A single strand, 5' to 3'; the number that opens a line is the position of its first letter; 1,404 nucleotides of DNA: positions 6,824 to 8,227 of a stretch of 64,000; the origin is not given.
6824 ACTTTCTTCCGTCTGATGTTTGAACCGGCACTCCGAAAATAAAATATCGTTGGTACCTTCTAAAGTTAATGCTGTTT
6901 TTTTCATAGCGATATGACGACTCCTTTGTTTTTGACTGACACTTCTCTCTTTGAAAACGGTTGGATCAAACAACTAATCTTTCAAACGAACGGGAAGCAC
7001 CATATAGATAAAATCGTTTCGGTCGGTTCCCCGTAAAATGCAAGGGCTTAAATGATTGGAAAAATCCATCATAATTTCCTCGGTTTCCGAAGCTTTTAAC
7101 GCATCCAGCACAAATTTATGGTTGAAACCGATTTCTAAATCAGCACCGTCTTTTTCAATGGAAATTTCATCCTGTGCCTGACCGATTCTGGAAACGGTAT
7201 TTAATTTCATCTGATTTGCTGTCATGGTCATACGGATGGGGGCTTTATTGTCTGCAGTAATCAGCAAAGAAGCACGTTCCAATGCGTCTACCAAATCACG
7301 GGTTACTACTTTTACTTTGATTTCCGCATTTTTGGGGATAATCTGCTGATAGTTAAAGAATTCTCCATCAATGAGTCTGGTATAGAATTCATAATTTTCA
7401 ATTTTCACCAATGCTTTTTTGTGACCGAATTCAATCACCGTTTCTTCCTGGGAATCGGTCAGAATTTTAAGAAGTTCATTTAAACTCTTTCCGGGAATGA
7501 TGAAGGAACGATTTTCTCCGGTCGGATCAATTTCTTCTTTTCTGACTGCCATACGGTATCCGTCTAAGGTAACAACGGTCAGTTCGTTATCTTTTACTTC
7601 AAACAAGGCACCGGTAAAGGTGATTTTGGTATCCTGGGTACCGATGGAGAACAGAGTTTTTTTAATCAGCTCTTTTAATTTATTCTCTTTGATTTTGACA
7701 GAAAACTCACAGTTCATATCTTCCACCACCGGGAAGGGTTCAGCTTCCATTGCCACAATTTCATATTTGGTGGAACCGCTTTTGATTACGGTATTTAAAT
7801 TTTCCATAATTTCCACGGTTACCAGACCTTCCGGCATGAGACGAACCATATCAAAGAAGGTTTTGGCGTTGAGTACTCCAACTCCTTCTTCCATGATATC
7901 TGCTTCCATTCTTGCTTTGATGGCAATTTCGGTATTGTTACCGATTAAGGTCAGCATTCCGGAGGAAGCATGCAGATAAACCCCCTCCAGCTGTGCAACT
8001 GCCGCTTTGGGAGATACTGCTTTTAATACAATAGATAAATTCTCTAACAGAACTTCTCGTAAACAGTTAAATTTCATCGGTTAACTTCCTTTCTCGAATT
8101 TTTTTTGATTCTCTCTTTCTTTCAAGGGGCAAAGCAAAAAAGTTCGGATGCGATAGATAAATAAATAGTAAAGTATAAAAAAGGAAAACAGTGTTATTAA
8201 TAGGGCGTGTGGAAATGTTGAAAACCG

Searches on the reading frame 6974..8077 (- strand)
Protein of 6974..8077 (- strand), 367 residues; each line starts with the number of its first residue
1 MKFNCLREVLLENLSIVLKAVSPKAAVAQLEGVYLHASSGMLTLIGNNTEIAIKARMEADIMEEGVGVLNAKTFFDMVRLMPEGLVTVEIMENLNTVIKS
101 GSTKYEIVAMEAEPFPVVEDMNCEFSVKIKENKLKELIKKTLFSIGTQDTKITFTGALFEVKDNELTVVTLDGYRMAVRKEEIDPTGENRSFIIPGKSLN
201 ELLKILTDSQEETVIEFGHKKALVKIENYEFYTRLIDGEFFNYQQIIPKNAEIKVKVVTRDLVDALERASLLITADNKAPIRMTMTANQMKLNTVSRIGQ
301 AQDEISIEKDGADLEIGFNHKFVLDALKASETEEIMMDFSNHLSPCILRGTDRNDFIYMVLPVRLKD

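Call 70: search_protein_families(library=pfam, proteins=[window:6974-8077:-], max_evalue=0.00001)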
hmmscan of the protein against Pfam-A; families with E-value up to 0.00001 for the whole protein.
window:6974-8077:- (367 aa): 3 families
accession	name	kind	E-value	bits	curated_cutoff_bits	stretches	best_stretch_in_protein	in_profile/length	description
PF00712.24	DNA_pol3_beta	-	2.2e-30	105.7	24.4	1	1-118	1-119/120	DNA polymerase III beta subunit, N-terminal domain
PF02767.21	DNA_pol3_beta_2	-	3e-29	102.1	27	1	129-240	2-114/116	DNA polymerase III beta subunit, central domain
PF02768.20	DNA_pol3_beta_3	-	2.6e-25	89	27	1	245-364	2-121/121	DNA polymerase III beta subunit, C-terminal domain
